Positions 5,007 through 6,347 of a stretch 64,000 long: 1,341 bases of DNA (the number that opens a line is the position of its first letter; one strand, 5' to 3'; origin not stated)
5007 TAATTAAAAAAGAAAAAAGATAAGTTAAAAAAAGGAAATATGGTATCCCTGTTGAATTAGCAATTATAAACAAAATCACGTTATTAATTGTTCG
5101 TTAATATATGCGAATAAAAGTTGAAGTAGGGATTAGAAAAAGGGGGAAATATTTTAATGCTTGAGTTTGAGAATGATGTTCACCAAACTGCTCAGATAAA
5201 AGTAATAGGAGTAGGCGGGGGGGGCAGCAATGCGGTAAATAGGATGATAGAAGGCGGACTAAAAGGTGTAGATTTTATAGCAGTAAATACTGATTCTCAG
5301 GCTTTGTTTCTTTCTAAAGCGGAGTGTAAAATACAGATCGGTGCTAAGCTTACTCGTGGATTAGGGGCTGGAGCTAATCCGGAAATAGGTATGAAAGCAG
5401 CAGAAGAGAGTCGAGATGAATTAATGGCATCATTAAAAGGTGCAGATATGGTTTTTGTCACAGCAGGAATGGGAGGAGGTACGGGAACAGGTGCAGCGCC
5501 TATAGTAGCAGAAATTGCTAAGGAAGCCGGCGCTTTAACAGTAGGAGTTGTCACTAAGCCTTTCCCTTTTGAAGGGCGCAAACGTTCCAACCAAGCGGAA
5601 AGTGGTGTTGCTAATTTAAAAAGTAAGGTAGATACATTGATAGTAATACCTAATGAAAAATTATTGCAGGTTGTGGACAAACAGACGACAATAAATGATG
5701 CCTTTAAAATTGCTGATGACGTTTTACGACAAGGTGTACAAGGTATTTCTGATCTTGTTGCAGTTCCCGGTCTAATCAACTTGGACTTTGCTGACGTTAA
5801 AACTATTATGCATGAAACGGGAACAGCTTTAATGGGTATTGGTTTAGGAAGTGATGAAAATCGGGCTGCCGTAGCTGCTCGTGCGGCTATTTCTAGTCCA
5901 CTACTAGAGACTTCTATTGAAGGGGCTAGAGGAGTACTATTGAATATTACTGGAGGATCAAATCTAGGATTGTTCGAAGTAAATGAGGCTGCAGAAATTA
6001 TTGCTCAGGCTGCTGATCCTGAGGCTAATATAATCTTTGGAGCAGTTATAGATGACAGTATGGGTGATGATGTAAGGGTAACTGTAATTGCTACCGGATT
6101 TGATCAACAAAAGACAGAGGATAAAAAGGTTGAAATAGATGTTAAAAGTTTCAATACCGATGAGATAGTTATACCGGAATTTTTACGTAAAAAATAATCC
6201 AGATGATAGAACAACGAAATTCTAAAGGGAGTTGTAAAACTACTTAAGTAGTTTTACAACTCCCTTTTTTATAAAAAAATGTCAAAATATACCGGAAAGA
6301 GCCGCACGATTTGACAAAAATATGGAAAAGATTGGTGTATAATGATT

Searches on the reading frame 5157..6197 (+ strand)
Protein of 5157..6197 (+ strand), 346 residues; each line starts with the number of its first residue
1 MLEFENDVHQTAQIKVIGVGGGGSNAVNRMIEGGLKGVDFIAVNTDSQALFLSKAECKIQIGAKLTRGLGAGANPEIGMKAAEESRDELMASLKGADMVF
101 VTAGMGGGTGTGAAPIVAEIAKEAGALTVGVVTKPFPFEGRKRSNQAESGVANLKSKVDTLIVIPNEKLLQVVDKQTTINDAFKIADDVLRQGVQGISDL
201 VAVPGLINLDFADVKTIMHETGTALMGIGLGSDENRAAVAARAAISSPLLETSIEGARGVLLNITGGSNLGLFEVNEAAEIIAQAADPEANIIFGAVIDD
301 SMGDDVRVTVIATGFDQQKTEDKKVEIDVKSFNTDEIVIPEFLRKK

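Call 65: find_encoding_contigs(protein=window:5157-6197:+, flank=10000, max_places=1)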
Protein window:5157-6197:+ (346 aa): 8 contigs read that carry it; 1 place shown.
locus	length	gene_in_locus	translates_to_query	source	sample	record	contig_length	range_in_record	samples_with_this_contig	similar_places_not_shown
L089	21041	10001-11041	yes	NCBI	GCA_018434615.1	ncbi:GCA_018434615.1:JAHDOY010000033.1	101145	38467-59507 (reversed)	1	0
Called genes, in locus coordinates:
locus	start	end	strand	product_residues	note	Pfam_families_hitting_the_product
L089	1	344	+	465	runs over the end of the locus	PF01225:Mur_ligase, PF08245:Mur_ligase_M, PF02875:Mur_ligase_C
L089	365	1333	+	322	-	PF10555:MraY_sig1 (faint), PF00953:Glycos_transf_4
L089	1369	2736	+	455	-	PF21799:MurD-like_N, PF08245:Mur_ligase_M, PF02875:Mur_ligase_C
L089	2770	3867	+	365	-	PF01098:FTSW_RODA_SPOVE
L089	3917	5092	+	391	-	PF03033:Glyco_transf_28, PF04101:Glyco_tran_28_C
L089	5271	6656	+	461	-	PF01225:Mur_ligase, PF08245:Mur_ligase_M, PF02875:Mur_ligase_C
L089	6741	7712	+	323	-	PF01565:FAD_binding_4, PF02873:MurB_C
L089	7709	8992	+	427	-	PF00275:EPSP_synthase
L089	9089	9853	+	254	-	PF08478:POTRA_1, PF03799:FtsQ_DivIB_C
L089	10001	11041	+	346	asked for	PF00091:Tubulin, PF12327:FtsZ_C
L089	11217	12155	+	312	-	PF03419:Peptidase_U4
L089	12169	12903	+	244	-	PF04542:Sigma70_r2, PF04545:Sigma70_r4, PF01381:HTH_3 (weak)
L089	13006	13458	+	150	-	PF00583:Acetyltransf_1, PF13673:Acetyltransf_10 (weak), PF13508:Acetyltransf_7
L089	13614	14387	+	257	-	PF04542:Sigma70_r2, PF04539:Sigma70_r3, PF08281:Sigma70_r4_2, PF04545:Sigma70_r4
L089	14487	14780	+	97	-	PF05239:PRC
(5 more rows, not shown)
